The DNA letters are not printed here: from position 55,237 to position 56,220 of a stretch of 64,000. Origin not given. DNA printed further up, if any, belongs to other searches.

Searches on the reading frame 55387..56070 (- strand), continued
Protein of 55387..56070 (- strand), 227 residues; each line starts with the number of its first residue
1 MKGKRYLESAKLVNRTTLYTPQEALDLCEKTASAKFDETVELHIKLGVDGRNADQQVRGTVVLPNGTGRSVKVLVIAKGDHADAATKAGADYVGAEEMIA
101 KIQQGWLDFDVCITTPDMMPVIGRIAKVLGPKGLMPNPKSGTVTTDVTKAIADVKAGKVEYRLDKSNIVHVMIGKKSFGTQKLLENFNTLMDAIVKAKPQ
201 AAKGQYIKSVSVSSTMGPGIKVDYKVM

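Call 64: find_encoding_contigs(protein=P0009, flank=2500, max_places=2)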
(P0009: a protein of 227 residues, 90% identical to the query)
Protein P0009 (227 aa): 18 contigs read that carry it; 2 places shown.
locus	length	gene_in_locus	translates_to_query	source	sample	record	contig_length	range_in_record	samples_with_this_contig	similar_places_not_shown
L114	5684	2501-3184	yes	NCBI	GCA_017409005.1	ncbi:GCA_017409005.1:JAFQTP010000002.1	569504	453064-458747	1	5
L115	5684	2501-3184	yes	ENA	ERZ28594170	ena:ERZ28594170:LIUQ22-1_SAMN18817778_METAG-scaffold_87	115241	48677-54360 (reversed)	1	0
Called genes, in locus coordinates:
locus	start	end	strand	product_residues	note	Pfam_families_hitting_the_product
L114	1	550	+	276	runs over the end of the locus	PF12679:ABC2_membrane_2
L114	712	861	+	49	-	PF00471:Ribosomal_L33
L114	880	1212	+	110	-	PF00584:SecE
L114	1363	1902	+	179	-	PF02357:NusG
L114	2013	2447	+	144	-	PF03946:Ribosomal_L11_N, PF00298:Ribosomal_L11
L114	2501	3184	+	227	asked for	PF00687:Ribosomal_L1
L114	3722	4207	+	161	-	PF00466:Ribosomal_L10, PF27436:RL10_C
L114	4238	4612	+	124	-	PF16320:Ribosomal_L12_N, PF00542:Ribosomal_L12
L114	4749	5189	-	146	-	PF01281:Ribosomal_L9_N, PF03948:Ribosomal_L9_C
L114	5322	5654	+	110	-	PF07561:DUF1540 (faint)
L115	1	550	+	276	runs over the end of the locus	PF12679:ABC2_membrane_2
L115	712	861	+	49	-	PF00471:Ribosomal_L33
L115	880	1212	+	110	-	PF00584:SecE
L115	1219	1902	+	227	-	PF02357:NusG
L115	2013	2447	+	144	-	PF03946:Ribosomal_L11_N, PF00298:Ribosomal_L11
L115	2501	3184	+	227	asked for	PF00687:Ribosomal_L1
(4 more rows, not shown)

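Call 65: find_encoding_contigs(protein=P0022, flank=2500, max_places=2)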
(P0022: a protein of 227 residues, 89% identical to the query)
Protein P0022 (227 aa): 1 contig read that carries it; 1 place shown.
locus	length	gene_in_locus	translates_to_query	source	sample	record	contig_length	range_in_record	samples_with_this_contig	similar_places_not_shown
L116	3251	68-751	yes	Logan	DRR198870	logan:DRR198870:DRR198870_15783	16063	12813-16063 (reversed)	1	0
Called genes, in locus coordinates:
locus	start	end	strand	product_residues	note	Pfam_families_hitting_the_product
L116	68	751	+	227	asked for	PF00687:Ribosomal_L1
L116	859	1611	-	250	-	-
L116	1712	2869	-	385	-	-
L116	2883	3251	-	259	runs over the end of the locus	-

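Call 66: find_encoding_contigs(protein=P0020, flank=2500, max_places=2)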
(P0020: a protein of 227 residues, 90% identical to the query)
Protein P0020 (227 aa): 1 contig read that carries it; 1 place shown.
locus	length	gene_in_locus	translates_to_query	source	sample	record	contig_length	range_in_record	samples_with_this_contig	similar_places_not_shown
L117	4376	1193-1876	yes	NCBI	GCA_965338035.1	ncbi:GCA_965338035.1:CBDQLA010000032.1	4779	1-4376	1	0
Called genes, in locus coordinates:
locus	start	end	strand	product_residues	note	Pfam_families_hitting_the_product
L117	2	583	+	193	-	?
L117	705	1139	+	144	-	PF03946:Ribosomal_L11_N, PF00298:Ribosomal_L11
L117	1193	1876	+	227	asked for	PF00687:Ribosomal_L1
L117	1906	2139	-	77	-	-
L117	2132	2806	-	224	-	-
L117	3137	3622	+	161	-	PF00466:Ribosomal_L10, PF27436:RL10_C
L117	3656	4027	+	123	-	PF16320:Ribosomal_L12_N, PF00542:Ribosomal_L12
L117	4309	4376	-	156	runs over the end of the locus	?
